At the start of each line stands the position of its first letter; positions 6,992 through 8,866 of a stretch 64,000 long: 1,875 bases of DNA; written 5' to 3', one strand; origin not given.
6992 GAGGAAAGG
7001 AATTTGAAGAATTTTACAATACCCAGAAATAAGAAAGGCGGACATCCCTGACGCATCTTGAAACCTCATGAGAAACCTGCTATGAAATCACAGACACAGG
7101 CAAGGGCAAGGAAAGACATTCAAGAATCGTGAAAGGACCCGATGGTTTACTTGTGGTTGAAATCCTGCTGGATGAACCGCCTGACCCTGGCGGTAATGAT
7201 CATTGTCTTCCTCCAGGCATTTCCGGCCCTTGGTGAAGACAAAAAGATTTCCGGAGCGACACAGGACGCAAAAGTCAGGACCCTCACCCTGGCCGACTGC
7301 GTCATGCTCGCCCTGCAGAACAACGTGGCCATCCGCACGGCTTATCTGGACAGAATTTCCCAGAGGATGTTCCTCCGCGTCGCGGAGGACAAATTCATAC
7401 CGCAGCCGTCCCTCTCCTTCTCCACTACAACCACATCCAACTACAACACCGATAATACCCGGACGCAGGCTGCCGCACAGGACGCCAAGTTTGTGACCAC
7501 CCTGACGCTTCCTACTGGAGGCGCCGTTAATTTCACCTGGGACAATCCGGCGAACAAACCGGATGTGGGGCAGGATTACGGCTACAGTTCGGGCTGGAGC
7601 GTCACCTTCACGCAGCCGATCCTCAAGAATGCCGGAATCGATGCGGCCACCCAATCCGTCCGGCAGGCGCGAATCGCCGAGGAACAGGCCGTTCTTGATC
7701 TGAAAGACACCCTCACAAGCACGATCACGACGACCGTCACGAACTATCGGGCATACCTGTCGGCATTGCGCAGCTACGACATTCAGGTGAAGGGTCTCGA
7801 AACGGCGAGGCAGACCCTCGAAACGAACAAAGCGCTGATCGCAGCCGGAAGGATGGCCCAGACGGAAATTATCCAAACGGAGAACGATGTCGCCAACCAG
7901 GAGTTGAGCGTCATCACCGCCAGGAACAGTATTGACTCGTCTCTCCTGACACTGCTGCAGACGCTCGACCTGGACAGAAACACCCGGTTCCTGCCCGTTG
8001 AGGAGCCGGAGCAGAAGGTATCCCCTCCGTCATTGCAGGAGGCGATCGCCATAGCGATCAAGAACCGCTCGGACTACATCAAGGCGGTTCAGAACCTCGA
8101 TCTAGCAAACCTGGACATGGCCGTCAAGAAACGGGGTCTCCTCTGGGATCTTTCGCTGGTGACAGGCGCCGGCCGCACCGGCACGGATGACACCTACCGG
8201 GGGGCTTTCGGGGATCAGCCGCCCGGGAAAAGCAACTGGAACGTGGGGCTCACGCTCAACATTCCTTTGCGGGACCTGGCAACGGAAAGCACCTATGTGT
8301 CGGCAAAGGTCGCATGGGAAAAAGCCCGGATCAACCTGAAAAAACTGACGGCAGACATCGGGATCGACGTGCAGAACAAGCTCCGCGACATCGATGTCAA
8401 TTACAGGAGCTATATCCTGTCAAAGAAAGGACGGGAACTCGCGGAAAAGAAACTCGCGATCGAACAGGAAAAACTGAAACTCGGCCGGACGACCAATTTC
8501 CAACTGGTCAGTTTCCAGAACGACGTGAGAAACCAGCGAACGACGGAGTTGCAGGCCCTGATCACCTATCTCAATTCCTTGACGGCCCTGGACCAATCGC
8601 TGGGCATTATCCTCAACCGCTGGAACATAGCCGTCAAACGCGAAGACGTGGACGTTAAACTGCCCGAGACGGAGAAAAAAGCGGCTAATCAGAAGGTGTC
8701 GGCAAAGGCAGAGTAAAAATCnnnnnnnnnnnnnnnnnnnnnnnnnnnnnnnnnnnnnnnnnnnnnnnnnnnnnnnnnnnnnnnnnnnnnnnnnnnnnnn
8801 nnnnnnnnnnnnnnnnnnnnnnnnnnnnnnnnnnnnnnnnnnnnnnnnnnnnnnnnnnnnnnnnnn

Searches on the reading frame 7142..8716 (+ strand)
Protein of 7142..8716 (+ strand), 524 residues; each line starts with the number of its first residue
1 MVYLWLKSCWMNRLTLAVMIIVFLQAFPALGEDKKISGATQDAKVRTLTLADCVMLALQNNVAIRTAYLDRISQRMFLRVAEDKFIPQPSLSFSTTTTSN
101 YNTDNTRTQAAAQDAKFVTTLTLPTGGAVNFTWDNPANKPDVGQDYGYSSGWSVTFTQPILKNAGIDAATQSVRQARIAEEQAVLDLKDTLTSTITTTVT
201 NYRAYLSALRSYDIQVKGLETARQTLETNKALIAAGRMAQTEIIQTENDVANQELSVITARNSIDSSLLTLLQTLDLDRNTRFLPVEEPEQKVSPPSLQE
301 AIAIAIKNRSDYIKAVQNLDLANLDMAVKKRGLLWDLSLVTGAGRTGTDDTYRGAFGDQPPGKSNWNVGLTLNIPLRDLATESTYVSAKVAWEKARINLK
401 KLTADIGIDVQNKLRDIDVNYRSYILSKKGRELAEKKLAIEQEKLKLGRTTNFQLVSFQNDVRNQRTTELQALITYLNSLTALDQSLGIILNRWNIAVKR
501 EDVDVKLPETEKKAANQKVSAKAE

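Call 6: search_protein_families(library=pfam, proteins=[window:7142-8716:+], max_evalue=0.01)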
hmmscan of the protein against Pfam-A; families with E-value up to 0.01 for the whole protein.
window:7142-8716:+ (524 aa): 1 family
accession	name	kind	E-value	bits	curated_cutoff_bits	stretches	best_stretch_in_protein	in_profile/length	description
PF02321.23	OEP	-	1.9e-39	135.8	22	2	298-488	1-187/187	Outer membrane efflux protein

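Call 10: find_encoding_contigs(protein=window:7142-8716:+, flank=10000, max_places=10)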
Protein window:7142-8716:+ (524 aa): 12 contigs read that carry it; 6 places shown.
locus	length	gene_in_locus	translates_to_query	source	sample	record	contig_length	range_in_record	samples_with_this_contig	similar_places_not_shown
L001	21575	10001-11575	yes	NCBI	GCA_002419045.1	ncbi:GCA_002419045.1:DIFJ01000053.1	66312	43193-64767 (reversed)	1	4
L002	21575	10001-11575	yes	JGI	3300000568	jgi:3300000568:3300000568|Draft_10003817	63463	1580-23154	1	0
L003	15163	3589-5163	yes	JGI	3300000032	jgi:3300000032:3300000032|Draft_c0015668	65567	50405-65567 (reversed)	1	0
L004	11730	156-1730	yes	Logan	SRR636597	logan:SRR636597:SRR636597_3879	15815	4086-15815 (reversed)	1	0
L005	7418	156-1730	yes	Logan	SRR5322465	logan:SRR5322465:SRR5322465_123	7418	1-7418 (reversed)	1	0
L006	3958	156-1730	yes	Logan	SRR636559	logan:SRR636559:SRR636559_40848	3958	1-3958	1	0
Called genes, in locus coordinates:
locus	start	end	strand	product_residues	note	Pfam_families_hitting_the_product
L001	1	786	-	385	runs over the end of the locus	PF14907:NTP_transf_5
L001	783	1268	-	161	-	-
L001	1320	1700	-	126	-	PF00717:Peptidase_S24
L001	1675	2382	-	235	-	-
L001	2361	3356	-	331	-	PF04055:Radical_SAM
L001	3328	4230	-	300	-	PF04055:Radical_SAM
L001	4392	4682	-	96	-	-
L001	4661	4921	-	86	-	PF05402:PqqD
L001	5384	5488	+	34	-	-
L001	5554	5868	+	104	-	-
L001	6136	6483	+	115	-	-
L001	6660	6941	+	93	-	-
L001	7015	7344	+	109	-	-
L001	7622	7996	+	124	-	-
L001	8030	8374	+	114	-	-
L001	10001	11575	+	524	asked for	PF02321:OEP (weak)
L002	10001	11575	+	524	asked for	PF02321:OEP (weak)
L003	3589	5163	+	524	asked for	PF02321:OEP (weak)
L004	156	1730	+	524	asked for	PF02321:OEP (weak)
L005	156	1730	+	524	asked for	PF02321:OEP (weak)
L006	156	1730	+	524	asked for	PF02321:OEP (weak)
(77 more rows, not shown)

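Call 14: find_homologous_proteins(query=window:7142-8716:+)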
Query window:7142-8716:+ (524 aa): 226 proteins with E <= 0.001 among 8000 candidates; the best 120 are listed.
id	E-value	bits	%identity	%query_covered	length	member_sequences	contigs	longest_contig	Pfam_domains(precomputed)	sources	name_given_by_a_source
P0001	0.0e+0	1125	99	100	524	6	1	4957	PF02321.24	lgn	-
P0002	0.0e+0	1019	90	100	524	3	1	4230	PF02321.24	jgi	-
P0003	1.2e-286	969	86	100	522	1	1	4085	PF02321.24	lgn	-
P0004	5.1e-284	961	85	100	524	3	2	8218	PF02321.24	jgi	jgi:outer membrane protein TolC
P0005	3.0e-272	922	83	97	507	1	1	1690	PF02321.24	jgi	jgi:outer membrane protein TolC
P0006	4.3e-246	836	76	97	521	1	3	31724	PF02321.24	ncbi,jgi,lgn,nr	ncbi:MAG: TolC family protein [Deltaproteobacteria bacterium]|nr:TolC family protein [Deltaproteobac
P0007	6.7e-234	795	73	94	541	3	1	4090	PF02321.24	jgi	-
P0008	7.7e-232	789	73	95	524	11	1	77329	PF02321.24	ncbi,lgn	-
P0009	1.4e-227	775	71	97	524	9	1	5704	PF02321.24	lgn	-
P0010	9.2e-147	508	51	89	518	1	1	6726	PF02321.24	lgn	-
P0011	2.4e-138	480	48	96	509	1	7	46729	PF02321.24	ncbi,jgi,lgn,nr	ncbi:MAG: TolC family protein [Deltaproteobacteria bacterium]|nr:TolC family protein [Deltaproteobac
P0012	1.7e-137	478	48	95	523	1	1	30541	PF02321.24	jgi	jgi:outer membrane protein TolC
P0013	7.5e-133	462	47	93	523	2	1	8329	PF02321.24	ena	-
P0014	9.3e-132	459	47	90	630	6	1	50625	PF02321.24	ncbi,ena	-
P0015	1.8e-127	445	47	90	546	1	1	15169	PF02321.24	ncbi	-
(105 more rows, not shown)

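Call 15: find_encoding_contigs(protein=P0006, flank=10000, max_places=4)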
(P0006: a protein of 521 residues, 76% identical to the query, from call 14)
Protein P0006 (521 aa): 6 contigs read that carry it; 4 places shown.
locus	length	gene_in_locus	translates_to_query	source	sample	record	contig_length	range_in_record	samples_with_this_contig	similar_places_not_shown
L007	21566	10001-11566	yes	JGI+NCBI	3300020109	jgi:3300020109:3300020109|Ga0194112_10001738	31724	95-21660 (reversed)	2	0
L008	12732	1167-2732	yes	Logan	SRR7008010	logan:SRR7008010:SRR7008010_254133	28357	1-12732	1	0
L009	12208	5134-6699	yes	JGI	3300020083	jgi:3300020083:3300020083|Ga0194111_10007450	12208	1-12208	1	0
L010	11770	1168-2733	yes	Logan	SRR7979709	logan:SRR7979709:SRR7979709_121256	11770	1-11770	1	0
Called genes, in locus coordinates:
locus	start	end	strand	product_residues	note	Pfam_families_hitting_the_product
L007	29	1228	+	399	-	PF03417:AAT (weak)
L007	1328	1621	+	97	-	-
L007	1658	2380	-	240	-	PF10411:DsbC_N, PF13098:Thioredoxin_2, PF01323:DSBA (weak)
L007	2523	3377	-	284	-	PF13487:HD_5, PF01966:HD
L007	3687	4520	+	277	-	PF00144:Beta-lactamase (faint), PF00768:Peptidase_S11, PF13354:Beta-lactamase2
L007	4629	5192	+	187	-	PF01590:GAF, PF13185:GAF_2, PF13492:GAF_3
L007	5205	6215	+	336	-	PF00044:Gp_dh_N, PF02800:Gp_dh_C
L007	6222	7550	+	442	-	PF00072:Response_reg, PF00158:Sigma54_activat, PF14532:Sigma54_activ_2, PF07724:AAA_2 (weak), PF07728:AAA_5 (weak), PF25601:AAA_lid_14, PF02954:HTH_8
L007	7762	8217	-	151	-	-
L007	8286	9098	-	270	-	-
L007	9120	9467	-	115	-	-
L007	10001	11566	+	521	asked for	PF02321:OEP (weak)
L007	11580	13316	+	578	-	PF00989:PAS, PF13426:PAS_9 (weak), PF25989:YknX_C (faint), PF25990:Beta-barrel_YknX, PF25967:RND-MFP_C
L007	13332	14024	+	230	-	PF00005:ABC_tran, PF13304:AAA_21 (faint)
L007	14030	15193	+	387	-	PF12704:MacB_PCD, PF02687:FtsX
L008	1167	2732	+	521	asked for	PF02321:OEP (weak)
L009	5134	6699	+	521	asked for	PF02321:OEP (weak)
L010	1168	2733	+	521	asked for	PF02321:OEP (weak)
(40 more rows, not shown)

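Call 16: find_encoding_contigs(protein=P0008, flank=10000, max_places=4)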
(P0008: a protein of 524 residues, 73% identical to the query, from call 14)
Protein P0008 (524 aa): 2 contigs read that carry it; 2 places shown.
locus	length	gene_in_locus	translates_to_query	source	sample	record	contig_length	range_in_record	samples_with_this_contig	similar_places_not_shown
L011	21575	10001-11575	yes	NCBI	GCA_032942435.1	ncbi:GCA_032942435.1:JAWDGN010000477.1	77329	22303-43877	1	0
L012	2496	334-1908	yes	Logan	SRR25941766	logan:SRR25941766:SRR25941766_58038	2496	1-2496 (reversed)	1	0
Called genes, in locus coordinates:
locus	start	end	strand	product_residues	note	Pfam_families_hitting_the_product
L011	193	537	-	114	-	PF27236:AF_0334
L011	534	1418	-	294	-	PF01734:Patatin, PF19890:DUF6363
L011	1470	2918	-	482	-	PF11794:HpaB_N, PF03241:HpaB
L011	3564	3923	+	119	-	-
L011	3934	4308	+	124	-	-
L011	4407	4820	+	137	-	-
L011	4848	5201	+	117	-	-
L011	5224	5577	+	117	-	-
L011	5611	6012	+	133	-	-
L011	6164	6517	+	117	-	-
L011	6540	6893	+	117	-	-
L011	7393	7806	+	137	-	-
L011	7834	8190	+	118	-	-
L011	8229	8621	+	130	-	-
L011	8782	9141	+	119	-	-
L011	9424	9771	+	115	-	-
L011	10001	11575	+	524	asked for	PF02321:OEP (weak)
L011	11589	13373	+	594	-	PF00989:PAS, PF08448:PAS_4, PF13188:PAS_8, PF13426:PAS_9, PF25917:BSH_RND (weak), PF25990:Beta-barrel_YknX, PF25967:RND-MFP_C (weak), PF25989:YknX_C (weak)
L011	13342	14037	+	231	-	PF02463:SMC_N (faint), PF00005:ABC_tran, PF13304:AAA_21 (faint)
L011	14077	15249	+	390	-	PF12704:MacB_PCD, PF02687:FtsX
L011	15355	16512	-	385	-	PF00970:FAD_binding_6, PF00175:NAD_binding_1, PF00111:Fer2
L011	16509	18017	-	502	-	PF00890:FAD_binding_2 (weak), PF01134:GIDA (faint), PF01266:DAO (weak), PF01593:Amino_oxidase, PF07992:Pyr_redox_2 (faint), PF12831:FAD_oxidored, PF13450:NAD_binding_8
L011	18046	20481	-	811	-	PF05359:DUF748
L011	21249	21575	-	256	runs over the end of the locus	PF01869:BcrAD_BadFG, PF02782:FGGY_C (weak)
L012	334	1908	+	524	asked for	PF02321:OEP (weak)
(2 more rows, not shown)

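Call 21: find_encoding_contigs(protein=P0004, flank=10000, max_places=4)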
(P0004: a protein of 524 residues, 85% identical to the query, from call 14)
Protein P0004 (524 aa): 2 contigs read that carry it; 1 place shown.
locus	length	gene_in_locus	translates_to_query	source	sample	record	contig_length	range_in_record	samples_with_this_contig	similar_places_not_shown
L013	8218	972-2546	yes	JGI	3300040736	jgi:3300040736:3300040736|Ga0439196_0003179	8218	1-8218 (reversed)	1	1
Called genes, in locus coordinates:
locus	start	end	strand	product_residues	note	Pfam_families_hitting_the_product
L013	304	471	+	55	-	-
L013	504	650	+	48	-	-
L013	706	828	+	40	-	-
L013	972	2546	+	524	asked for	PF02321:OEP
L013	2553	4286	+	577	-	PF00989:PAS (weak), PF13188:PAS_8 (weak), PF13426:PAS_9, PF25990:Beta-barrel_YknX, PF25967:RND-MFP_C (weak)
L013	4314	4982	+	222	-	PF00005:ABC_tran, PF02463:SMC_N (faint), PF13304:AAA_21 (faint)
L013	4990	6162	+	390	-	PF12704:MacB_PCD, PF13273:DUF4064 (faint), PF02687:FtsX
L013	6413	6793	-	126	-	-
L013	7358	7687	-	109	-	PF06865:Ppnp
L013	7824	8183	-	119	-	-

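Call 22: find_encoding_contigs(protein=P0002, flank=10000, max_places=4)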
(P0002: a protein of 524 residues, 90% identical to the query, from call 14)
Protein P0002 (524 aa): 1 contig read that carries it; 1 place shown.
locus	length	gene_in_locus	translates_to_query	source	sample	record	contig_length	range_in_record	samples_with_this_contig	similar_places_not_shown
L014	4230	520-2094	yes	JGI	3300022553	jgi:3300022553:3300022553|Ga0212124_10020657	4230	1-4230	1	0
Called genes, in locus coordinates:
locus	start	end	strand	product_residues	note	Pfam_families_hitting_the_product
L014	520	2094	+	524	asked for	PF02321:OEP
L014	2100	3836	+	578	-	PF00989:PAS, PF13188:PAS_8 (weak), PF13426:PAS_9 (weak), PF25917:BSH_RND (faint), PF25990:Beta-barrel_YknX, PF25967:RND-MFP_C (weak)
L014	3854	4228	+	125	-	?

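Call 23: find_encoding_contigs(protein=P0003, flank=10000, max_places=4)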
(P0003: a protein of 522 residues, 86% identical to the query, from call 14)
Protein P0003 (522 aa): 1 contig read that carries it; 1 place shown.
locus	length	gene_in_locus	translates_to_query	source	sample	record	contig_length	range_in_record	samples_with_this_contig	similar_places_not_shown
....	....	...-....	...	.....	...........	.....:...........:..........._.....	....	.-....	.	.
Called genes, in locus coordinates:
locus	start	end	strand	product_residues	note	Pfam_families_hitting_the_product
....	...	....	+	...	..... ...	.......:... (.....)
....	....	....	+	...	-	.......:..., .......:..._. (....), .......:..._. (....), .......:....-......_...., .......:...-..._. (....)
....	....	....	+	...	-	?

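Call 48: find_related_loci(query=A4, collection=genome_contigs, flank=10000)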
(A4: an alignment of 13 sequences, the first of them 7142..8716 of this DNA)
Query A4 (524 aa) in genome_contigs; peptide patterns used: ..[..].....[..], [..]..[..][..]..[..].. (x = any residue, [..] = any of these).
97 stretches matched a pattern; 60 encode a relative of the query (tblastn E <= 1e-3); 56 distinct loci.
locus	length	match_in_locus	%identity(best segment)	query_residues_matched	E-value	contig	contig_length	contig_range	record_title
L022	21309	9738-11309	90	1-524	0e+0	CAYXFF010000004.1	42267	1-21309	MAG TPA_asm: uncultured Syntrophaceae bacterium isolate SRP178699_co1_457 genome assembly, contig: NODE_853_length_42267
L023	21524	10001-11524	76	16-522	0e+0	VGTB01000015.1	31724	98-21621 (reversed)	MAG: Deltaproteobacteria bacterium isolate M_DeepCast_400m_m1_009 M_DeepCast_400m_m1_009_Ga0194112_10001738, whole genom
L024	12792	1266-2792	72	14-522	0e+0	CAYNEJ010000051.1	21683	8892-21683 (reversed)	MAG TPA_asm: uncultured Syntrophaceae bacterium isolate SRP192927_co6_611 genome assembly, contig: NODE_5107_length_2168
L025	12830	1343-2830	73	26-522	0e+0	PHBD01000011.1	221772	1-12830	MAG: Deltaproteobacteria bacterium HGW-Deltaproteobacteria-19 bjp_ig2102_scaffold_223, whole genome shotgun sequence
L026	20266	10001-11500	48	13-515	1e-146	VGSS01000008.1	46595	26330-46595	MAG: Deltaproteobacteria bacterium isolate K_DeepCast_250m_m2_302 K_DeepCast_250m_m2_302_Ga0194125_10001061, whole genom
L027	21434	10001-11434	49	38-509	5e-146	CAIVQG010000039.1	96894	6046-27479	MAG: uncultured delta proteobacterium isolate AlinenLipids_bin-4002 genome assembly, contig: bin-4002:39/83, whole genom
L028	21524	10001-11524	72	14-522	0e+0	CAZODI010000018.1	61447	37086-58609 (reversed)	MAG TPA_asm: uncultured Syntrophaceae bacterium isolate binchicken_co20_342 genome assembly, contig: NODE_1199_length_61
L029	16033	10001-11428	47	48-519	1e-138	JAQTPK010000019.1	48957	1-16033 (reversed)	MAG: Syntrophales bacterium isolate STB_114 NODE_1457_length_48957_cov_7.255396_Sandtown_B, whole genome shotgun sequenc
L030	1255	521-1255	85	1-245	1e-150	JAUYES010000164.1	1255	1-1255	MAG: Holophaga sp. isolate C21_concoct.bin.29_sub C21_k141_10621, whole genome shotgun sequence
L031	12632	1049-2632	45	4-521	7e-132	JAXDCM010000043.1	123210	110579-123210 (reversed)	MAG: Syntrophales bacterium isolate POMEDNA-B44 Raw1_k127_1548267, whole genome shotgun sequence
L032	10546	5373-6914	44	5-508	6e-131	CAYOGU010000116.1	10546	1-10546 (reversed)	MAG TPA_asm: uncultured Syntrophus sp. isolate binchicken_co265_2 genome assembly, contig: NODE_9480_length_10546_cov_4.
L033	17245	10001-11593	44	1-521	1e-130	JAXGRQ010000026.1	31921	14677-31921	MAG: Syntrophales bacterium isolate AnMBR.bin353 bin353_26, whole genome shotgun sequence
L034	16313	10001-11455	46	41-518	9e-129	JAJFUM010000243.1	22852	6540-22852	MAG: Deltaproteobacteria bacterium isolate bin.454 k141_4576149, whole genome shotgun sequence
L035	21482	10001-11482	46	24-515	8e-127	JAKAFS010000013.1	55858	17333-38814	MAG: Deltaproteobacteria bacterium isolate WY2.bin112 NODE_716_length_55858_cov_1.530728, whole genome shotgun sequence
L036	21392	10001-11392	46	48-508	2e-129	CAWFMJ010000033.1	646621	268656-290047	MAG: uncultured delta proteobacterium isolate MFD02138.bin.2.69 genome assembly, contig: contig_21474, whole genome shot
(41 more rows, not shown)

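Call 58: find_encoding_contigs(protein=P0001, flank=10000, max_places=6)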
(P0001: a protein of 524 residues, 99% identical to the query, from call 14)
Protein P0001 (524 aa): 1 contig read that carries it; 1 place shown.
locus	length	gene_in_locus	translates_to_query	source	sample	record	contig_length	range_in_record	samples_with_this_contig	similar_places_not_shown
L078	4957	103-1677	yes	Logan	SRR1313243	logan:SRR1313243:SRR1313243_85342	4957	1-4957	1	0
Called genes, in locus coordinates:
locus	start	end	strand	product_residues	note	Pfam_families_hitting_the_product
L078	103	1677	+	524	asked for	PF02321:OEP (weak)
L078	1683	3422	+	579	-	PF00989:PAS, PF13188:PAS_8 (weak), PF13426:PAS_9 (weak), PF25917:BSH_RND (faint), PF25973:BSH_CzcB (faint), PF25990:Beta-barrel_YknX, PF25967:RND-MFP_C (weak)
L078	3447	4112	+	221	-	PF00005:ABC_tran, PF02463:SMC_N (weak), PF13304:AAA_21 (faint)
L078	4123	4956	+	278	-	?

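Call 79: search_protein_families(library=pfam, proteins=[L011:6164-6517:+], max_evalue=5)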
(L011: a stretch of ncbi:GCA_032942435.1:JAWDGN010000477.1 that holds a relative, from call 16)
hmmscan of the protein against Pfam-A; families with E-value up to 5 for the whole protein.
L011:6164-6517:+ (117 aa): 1 family
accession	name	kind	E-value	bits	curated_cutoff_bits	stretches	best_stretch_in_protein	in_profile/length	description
PF17858.6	Defensin_int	-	4.3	7.9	25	0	79-94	9-24/42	Platypus intermediate defensin-like peptide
